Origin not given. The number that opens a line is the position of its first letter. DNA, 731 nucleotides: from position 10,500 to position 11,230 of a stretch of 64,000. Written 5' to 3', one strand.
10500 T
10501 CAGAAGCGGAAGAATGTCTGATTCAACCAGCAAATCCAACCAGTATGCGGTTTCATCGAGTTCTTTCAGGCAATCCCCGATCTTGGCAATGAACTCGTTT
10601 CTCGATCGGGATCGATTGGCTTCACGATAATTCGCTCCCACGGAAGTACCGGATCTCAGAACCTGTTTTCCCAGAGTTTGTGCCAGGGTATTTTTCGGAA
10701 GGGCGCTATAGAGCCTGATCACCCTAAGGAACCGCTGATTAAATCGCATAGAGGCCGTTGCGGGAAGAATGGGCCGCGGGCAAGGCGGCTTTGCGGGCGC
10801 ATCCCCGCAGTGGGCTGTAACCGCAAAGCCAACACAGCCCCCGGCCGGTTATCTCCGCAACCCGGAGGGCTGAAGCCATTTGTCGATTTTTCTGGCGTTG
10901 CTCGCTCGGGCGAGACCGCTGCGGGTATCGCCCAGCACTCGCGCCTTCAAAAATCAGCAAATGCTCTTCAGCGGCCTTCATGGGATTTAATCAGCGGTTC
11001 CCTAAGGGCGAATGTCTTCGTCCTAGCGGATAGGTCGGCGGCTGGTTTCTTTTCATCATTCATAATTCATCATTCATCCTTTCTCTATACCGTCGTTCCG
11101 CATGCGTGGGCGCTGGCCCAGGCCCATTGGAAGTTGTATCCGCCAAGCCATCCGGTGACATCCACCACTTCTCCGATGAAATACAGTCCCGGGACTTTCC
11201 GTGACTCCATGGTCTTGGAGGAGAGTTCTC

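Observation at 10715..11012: A second copy of the same 276-bp element, inverted, splits a four-helix-bundle (IVS-protein/Avd-like) gene with the same 278-nt arithmetic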

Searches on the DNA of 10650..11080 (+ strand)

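Call 21: search_dna_similar(query=window:10722-10763:+, collection=plasmids, mode=distant, max_evalue=10, max_rows=30)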
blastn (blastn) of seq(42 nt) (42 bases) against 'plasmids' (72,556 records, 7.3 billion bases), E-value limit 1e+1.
Records with a match: 22; places in all: 26; records where one place covers at least 80% of the query: 0.
Best place of each record, by identity: >=99% 20; 95-99% 1; 80-90% 1.
By first word of the organism name: Rhizobium 16; Sinorhizobium 2; Pseudoalteromonas 1; Burkholderia 1; Lactobacillus 1; Aminobacter 1.
By predicted mobility (MOB-suite, as given by PLSDB): conjugative 16; non-mobilizable 4; mobilizable 2.
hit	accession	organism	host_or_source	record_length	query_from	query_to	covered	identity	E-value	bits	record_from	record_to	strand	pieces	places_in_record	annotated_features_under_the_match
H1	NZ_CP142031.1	Pseudoalteromonas sp. CuT4-3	whole organism,deep-sea sediment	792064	13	40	67%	85.7%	7e+0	34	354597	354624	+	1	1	ATP-dependent DNA helicase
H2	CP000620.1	Burkholderia vietnamiensis G4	-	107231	3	24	52%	95.5%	2e+0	37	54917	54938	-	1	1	none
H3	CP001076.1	Rhizobium etli CIAT 652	-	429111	19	36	43%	100.0%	7e+0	34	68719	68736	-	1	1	none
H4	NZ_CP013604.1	Rhizobium sp. N731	Phaseolus vulgaris,Whole ...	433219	19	36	43%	100.0%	7e+0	34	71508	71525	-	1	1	hypothetical protein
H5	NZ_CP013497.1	Rhizobium sp. N621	Phaseolus vulgaris,Whole ...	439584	19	36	43%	100.0%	7e+0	34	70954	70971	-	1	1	hypothetical protein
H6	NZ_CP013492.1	Rhizobium sp. N6212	Phaseolus vulgaris,Whole ...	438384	19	36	43%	100.0%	7e+0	34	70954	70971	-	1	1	hypothetical protein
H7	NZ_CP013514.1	Rhizobium sp. N1314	Phaseolus vulgaris,Whole ...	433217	19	36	43%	100.0%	7e+0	34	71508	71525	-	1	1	hypothetical protein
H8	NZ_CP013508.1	Rhizobium sp. N1341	Phaseolus vulgaris,Whole ...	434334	19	36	43%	100.0%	7e+0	34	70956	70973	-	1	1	hypothetical protein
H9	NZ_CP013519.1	Rhizobium sp. N113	Phaseolus vulgaris,Whole ...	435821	19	36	43%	100.0%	7e+0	34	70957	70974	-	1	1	hypothetical protein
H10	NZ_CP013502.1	Rhizobium esperanzae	Phaseolus vulgaris,Whole ...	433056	19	36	43%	100.0%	7e+0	34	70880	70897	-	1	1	hypothetical protein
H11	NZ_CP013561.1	Rhizobium phaseoli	Phaseolus vulgaris,Whole ...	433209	19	36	43%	100.0%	7e+0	34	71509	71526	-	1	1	hypothetical protein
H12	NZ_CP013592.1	Rhizobium sp. N871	Phaseolus vulgaris,Whole ...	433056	19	36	43%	100.0%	7e+0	34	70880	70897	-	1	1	hypothetical protein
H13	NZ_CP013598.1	Rhizobium sp. N741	Phaseolus vulgaris,Whole ...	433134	19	36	43%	100.0%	7e+0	34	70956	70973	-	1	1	hypothetical protein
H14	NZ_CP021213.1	Sinorhizobium meliloti RU11/001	-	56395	19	36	43%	100.0%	7e+0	34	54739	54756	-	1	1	DUF4158 domain-containing protein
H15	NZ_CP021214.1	Sinorhizobium meliloti RU11/001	-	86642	19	36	43%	100.0%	7e+0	34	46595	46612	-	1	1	DUF4158 domain-containing protein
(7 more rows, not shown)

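Call 22: get_annotated_region(hit=H2, flank=2500)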
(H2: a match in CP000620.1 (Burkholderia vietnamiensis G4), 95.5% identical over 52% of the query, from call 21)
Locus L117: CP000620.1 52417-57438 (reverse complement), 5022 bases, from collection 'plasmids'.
description: Burkholderia vietnamiensis G4 plasmid pBVIE04, complete sequence
organism: Burkholderia vietnamiensis G4 (NCBI taxid 269482)
taxonomy: Bacteria; Pseudomonadota; Betaproteobacteria; Burkholderiales; Burkholderiaceae; Burkholderia; Burkholderia vietnamiensis; Burkholderia vietnamiensis G4
host: -; source: -; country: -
typing (MOB-suite, as given by PLSDB): mobilizable; replicon rep_cluster_1289; relaxase MOBP
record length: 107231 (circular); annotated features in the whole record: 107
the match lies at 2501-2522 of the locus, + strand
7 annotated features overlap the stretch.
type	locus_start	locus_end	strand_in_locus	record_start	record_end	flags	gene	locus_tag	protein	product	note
CDS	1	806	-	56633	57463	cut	-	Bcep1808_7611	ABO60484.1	alpha/beta hydrolase fold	-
CDS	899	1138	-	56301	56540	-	-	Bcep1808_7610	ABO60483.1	hypothetical protein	-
CDS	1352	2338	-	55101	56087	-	-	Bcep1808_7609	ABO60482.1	transposase, IS4 family protein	-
CDS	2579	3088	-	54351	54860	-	-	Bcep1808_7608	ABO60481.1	methane/phenol/toluene hydroxylase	-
CDS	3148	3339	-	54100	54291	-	-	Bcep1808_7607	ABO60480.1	4-oxalocrotonate tautomerase family enzyme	-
CDS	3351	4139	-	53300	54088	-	-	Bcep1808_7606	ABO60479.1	4-oxalocrotonate decarboxylase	-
CDS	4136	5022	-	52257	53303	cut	-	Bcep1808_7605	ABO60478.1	pyruvate carboxyltransferase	-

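Call 65: search_rna_families(source=window, start=10650, end=11080, threshold=evalue, max_evalue=1)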
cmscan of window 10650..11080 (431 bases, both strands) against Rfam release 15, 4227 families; matches with E-value up to 1: 2.
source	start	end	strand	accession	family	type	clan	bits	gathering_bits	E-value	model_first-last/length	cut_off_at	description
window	10884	10946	-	RF01550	TB8Cs3H1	Gene; snRNA; snoRNA; HACA-box;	-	16.8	45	0.55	1-63/63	no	Trypanosomatid snoRNA TB8Cs3H1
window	11033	11077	-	RF01136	sR28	Gene; snRNA; snoRNA; CD-box;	-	13.7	39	0.33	1-55/55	no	Small nucleolar RNA sR28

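Call 66: search_dna_similar(query=L117:2505-2600:+, collection=plasmids, mode=distant, max_evalue=0.001, max_rows=20)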
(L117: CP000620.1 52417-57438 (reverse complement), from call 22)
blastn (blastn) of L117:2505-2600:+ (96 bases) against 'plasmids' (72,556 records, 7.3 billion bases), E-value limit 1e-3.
Records with a match: 5; places in all: 6; records where one place covers at least 80% of the query: 5.
Best place of each record, by identity: >=99% 1; 95-99% 3; 80-90% 1.
By first word of the organism name: Cupriavidus 4; Burkholderia 1.
By predicted mobility (MOB-suite, as given by PLSDB): conjugative 3; mobilizable 2.
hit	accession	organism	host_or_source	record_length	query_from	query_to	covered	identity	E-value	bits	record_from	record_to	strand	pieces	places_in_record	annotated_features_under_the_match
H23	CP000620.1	Burkholderia vietnamiensis G4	-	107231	1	96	100%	100.0%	1e-41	174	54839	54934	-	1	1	methane/phenol/toluene hydroxylase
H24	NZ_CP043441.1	Cupriavidus campinensis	cell culture,soil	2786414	8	96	93%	97.8%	5e-35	152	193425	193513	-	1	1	none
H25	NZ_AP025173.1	Cupriavidus sp. P-10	-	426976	8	96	93%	97.8%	5e-35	152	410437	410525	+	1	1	IS5 family transposase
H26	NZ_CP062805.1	Cupriavidus basilensis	Cell culture,Sediment of a freshwater ...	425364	8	96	93%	97.8%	5e-35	152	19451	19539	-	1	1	IS5 family transposase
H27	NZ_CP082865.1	Cupriavidus pauculus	-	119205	1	96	100%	87.5%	3e-25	120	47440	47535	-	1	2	IS5 family transposase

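Call 67: get_annotated_region(hit=H27, flank=2000)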
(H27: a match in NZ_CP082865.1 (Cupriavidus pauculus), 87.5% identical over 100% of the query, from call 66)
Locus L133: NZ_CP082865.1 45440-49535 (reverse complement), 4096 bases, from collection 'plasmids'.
description: Cupriavidus pauculus strain FDAARGOS_1472 plasmid unnamed2
organism: Cupriavidus pauculus (NCBI taxid 82633)
taxonomy: Bacteria; Pseudomonadota; Betaproteobacteria; Burkholderiales; Burkholderiaceae; Cupriavidus; Cupriavidus pauculus
host: -; source: -; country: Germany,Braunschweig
typing (MOB-suite, as given by PLSDB): conjugative; replicon rep_cluster_591; relaxase MOBH,MOBP; mating-pair formation MPF_F
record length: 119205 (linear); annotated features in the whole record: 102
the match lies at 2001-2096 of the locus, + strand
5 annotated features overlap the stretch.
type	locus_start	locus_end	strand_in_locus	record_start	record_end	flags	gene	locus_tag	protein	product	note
CDS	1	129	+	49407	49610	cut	-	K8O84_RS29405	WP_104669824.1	DUF2188 domain-containing protein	-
CDS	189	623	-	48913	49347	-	-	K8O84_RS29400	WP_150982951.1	hypothetical protein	-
CDS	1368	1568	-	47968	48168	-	-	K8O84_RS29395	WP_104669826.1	hypothetical protein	-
CDS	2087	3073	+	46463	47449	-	-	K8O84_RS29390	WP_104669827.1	IS5 family transposase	-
CDS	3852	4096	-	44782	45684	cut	-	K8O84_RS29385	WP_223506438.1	copper resistance protein B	-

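Call 68: get_annotated_region(hit=H25, flank=2000)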
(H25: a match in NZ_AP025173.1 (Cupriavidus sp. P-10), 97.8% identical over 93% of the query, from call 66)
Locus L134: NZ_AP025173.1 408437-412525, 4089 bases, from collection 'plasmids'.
description: Cupriavidus sp. P-10 plasmid pMTS2, complete sequence
organism: Cupriavidus sp. P-10 (NCBI taxid 2027911)
taxonomy: Bacteria; Pseudomonadota; Betaproteobacteria; Burkholderiales; Burkholderiaceae; Cupriavidus; Cupriavidus sp. P-10
host: -; source: -; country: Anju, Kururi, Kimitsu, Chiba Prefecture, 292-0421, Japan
typing (MOB-suite, as given by PLSDB): conjugative; relaxase MOBP; mating-pair formation MPF_F
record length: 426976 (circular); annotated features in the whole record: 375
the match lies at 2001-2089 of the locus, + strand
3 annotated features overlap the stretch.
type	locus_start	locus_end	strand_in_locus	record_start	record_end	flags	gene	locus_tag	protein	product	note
CDS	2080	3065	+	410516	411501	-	-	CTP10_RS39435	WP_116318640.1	IS5 family transposase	-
CDS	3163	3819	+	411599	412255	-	-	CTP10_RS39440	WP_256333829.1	tripartite tricarboxylate transporter substrate-binding protein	-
CDS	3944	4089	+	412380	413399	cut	-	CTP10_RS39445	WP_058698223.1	LacI family DNA-binding transcriptional regulator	-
